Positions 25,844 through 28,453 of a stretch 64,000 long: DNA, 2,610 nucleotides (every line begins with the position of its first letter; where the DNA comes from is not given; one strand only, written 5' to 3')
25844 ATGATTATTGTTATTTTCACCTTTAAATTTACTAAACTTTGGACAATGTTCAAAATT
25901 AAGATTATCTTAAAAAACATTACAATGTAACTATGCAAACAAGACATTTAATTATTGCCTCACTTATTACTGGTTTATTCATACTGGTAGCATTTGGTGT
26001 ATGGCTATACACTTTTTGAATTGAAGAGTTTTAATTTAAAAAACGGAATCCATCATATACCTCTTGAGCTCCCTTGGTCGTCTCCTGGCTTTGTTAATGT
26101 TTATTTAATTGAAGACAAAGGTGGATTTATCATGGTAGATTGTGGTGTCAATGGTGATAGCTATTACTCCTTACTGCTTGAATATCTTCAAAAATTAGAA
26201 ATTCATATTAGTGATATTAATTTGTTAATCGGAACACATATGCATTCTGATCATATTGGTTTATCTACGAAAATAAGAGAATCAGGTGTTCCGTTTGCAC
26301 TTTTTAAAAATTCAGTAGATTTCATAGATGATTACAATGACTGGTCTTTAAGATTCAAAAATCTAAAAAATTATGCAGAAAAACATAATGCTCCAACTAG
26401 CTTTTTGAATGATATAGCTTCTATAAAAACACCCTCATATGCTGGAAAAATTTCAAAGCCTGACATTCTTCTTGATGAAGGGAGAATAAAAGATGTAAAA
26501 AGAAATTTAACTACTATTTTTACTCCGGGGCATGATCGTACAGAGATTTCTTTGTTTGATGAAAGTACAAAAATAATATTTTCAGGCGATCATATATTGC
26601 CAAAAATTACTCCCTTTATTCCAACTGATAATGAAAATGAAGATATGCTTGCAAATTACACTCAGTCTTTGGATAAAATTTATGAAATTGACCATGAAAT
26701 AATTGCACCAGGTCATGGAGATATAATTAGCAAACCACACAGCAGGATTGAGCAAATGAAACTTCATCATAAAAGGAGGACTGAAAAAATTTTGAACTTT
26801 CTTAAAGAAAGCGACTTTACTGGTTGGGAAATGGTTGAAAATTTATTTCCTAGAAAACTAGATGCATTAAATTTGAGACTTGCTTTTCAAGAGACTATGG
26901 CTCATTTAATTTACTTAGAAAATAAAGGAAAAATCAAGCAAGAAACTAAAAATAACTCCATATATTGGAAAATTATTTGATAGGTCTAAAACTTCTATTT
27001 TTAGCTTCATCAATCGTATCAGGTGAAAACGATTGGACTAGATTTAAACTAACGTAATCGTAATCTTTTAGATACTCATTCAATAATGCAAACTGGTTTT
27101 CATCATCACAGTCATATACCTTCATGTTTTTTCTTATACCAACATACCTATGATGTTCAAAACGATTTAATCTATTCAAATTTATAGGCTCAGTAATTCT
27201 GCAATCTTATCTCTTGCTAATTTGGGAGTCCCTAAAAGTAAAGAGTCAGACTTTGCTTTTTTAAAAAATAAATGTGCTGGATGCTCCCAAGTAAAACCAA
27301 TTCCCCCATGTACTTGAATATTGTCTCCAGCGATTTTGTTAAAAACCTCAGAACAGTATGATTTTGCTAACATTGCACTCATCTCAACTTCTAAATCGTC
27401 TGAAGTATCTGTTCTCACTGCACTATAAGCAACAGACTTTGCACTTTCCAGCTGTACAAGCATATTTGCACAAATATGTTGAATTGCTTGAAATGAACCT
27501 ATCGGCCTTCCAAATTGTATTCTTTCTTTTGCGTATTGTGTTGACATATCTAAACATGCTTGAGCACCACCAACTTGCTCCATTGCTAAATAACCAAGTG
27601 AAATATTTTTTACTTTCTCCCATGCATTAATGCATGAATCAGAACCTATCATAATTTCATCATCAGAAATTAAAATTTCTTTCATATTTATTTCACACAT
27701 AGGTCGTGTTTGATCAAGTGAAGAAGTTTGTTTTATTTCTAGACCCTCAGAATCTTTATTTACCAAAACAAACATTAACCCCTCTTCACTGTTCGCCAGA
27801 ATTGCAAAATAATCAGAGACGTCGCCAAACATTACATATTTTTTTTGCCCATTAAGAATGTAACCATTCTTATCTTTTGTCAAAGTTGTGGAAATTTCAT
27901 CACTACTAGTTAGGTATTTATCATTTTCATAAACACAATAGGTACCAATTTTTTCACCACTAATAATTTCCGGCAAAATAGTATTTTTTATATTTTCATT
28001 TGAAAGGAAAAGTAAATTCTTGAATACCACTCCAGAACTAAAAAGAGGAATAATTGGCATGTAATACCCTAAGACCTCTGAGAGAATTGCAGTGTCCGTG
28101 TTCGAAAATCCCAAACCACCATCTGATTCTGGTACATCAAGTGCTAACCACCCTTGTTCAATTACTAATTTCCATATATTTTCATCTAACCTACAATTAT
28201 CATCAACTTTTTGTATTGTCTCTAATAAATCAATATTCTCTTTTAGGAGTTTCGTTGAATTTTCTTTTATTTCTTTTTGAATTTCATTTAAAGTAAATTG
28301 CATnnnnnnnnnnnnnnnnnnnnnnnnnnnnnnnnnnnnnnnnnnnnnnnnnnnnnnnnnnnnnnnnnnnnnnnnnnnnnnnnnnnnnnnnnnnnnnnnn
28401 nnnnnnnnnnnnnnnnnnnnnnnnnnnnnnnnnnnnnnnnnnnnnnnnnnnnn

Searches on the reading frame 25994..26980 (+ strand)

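Call 9: search_protein_families(library=pfam, proteins=[window:25994-26980:+], max_evalue=0.0001)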
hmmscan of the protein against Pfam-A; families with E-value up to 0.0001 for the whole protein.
window:25994-26980:+ (328 aa): 3 families
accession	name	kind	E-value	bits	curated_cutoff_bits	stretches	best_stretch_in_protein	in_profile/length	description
PF00753.33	Lactamase_B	-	3.5e-21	76.5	22.7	1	31-241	3-196/196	Metallo-beta-lactamase superfamily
PF21221.3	B_lactamase-like_C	-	5.4e-09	36.1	27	1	276-314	8-46/46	Metallo-beta-lactamase-like, C-terminal domain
PF19583.5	ODP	-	2.3e-06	28.1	27.2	0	34-115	3-83/194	ODP family beta lactamase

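Call 20: search_protein_families(library=ncbifam, proteins=[window:25994-26980:+], max_evalue=0.01)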
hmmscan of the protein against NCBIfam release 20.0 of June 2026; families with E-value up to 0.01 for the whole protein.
window:25994-26980:+ (328 aa): 28 families (the best 25 are shown)
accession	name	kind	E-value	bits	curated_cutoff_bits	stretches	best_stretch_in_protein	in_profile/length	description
NF053820.1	MBLfold_Strvi7410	exception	1.6e-32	113.3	525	1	15-322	5-337/343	Strvi_7410 family MBL fold metallo-hydrolase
TIGR04558.1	SoxH_rel_PQQ_1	hypoth_equivalog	2.3e-13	49.9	300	1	154-282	131-249/285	quinoprotein relay system zinc metallohydrolase 1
TIGR04559.1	SoxH_rel_PQQ_2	hypoth_equivalog_domain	2.3e-09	37.1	280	1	74-256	67-227/283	quinoprotein relay system zinc metallohydrolase 2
NF033105.1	bla_subclass_B3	equivalog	2.9e-09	36.6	240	1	35-96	24-83/257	subclass B3 metallo-beta-lactamase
NF012229.1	bla_class_B_core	domain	1.3e-06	28.6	100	1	38-131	19-94/139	metallo-beta-lactamase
NF033088.2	bla_subclass_B1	equivalog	2e-06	27.6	200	1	35-244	32-203/217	subclass B1 metallo-beta-lactamase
NF000458.2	blaPEDO-2_fam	exception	2.4e-06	27.2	550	0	152-288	146-282/285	PEDO-2 family subclass B3 metallo-beta-lactamase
TIGR03413.1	GSH_gloB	equivalog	5.3e-06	26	200.8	0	157-201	83-128/248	hydroxyacylglutathione hydrolase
NF000454.2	blaCPS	exception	1.1e-05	25.2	620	1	36-96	54-112/290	CPS family subclass B3 metallo-beta-lactamase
NF047919.1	lactonase_YtnP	equivalog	1.9e-05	24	425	1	57-123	82-147/274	YtnP family quorum-quenching lactonase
NF000455.2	blaESP-1_fam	exception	3.4e-05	23.5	600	0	36-95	54-111/290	ESP-1 family subclass B3 metallo-beta-lactamase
NF000427.2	blaCAU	exception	8.4e-05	22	500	1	35-90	27-81/262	CAU/MBL1b family subclass B3 metallo-beta-lactamase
NF041809.1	Avs1a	equivalog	8.7e-05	21.4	420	1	37-89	10-61/387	AVAST type 1 anti-phage system MBL fold metallo-hydrolase Avs1a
NF012140.0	blaBJP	exception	0.00011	21.1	600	1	34-96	55-115/294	BJP family subclass B3 metallo-beta-lactamase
NF000469.2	CAR_gen_B3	exception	0.00015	20.9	500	1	33-95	73-133/311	CAR family subclass B3 metallo-beta-lactamase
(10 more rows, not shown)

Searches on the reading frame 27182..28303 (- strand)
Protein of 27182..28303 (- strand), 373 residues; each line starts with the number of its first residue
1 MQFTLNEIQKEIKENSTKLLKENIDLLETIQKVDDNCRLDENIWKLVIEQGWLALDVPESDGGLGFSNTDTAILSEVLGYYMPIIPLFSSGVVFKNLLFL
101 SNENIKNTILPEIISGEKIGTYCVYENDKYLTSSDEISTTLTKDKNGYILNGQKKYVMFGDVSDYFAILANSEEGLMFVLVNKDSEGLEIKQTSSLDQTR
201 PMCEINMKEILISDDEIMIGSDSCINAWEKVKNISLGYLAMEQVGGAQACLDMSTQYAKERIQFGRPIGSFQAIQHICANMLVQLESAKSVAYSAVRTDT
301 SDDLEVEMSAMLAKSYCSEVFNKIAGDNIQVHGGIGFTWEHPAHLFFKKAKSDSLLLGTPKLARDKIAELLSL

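Call 9: search_protein_families(library=pfam, proteins=[window:27182-28303:-], max_evalue=0.0001)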
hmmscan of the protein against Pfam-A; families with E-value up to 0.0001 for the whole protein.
window:27182-28303:- (373 aa): 4 families
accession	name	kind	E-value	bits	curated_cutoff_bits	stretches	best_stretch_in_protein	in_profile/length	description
PF00441.29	Acyl-CoA_dh_1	-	2.1e-28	99.8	22.4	1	239-369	18-147/150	Acyl-CoA dehydrogenase, C-terminal domain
PF02771.21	Acyl-CoA_dh_N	-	1.2e-12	48.6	22.9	1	7-117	2-113/113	Acyl-CoA dehydrogenase, N-terminal domain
PF02770.24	Acyl-CoA_dh_M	-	4.4e-09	36.8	33.3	1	136-208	15-95/97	Acyl-CoA dehydrogenase, middle domain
PF08028.16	Acyl-CoA_dh_2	-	1.7e-07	32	22.7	1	239-342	3-115/134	Acyl-CoA dehydrogenase, C-terminal domain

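Call 20: search_protein_families(library=ncbifam, proteins=[window:27182-28303:-], max_evalue=0.01)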
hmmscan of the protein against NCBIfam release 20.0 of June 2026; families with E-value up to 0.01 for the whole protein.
window:27182-28303:- (373 aa): 19 families
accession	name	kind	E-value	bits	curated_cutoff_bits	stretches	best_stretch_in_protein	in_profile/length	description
NF050027.1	acylCoADhIpdE2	equivalog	3.8e-50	171.2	450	2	154-361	119-300/311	acyl-CoA dehydrogenase IpdE2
TIGR03203.1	pimD_small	equivalog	2.8e-39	135.3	652.7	1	3-349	2-354/378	pimeloyl-CoA dehydrogenase small subunit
NF042972.1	AcrlCoAredClosAcrC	equivalog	1.9e-38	132.1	640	1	1-363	1-368/378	acryloyl-CoA reductase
NF008997.0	PRK12341.1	equivalog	6.1e-37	127.6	537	1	1-359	1-364/382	acyl-CoA dehydrogenase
NF053553.1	prodigi_MBC_PigA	equivalog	5.7e-35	121.1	500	1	1-367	1-375/381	prodigiosin MBC biosynthesis dehydrogenase PigA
NF045652.1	ProlPCPDhRedW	equivalog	1.8e-34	119.2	650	1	41-372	34-374/376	L-prolyl-[peptidyl-carrier protein] dehydrogenase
NF058590.1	AcCoDHFadEBacil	equivalog_domain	4.7e-34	117.9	600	1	6-364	22-403/586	acyl-CoA dehydrogenase FadE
NF042439.1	SulpropCoADesulf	equivalog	2.1e-33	115.6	600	1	31-369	17-368/379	3-sulfinopropanoyl-CoA desulfinase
NF043006.1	CyhCrbnylCoADH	equivalog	7.5e-32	110.7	650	1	8-364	7-368/380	cyclohexane-1-carbonyl-CoA dehydrogenase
NF045552.1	GlutCoADH_Des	equivalog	1.4e-28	100.2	470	1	1-364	1-372/387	glutaryl-CoA dehydrogenase Acd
NF002885.1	PRK03354.1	equivalog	2.1e-28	99.4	540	1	1-359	1-361/378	crotonobetainyl-CoA dehydrogenase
NF052270.1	Staph_DH_FadE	equivalog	2.7e-19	69.2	600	1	90-351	110-373/400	acyl-CoA dehydrogenase FadE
NF007000.1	PRK09463.1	subfamily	2.7e-14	52.5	600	1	171-337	228-398/726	acyl-CoA dehydrogenase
TIGR03207.1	cyc_hxne_CoA_dh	equivalog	4.6e-13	48.6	575.35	1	28-299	22-301/372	cyclohexanecarboxyl-CoA dehydrogenase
NF009586.0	PRK13026.1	subfamily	1.1e-10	40.5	608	1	171-336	263-432/777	acyl-CoA dehydrogenase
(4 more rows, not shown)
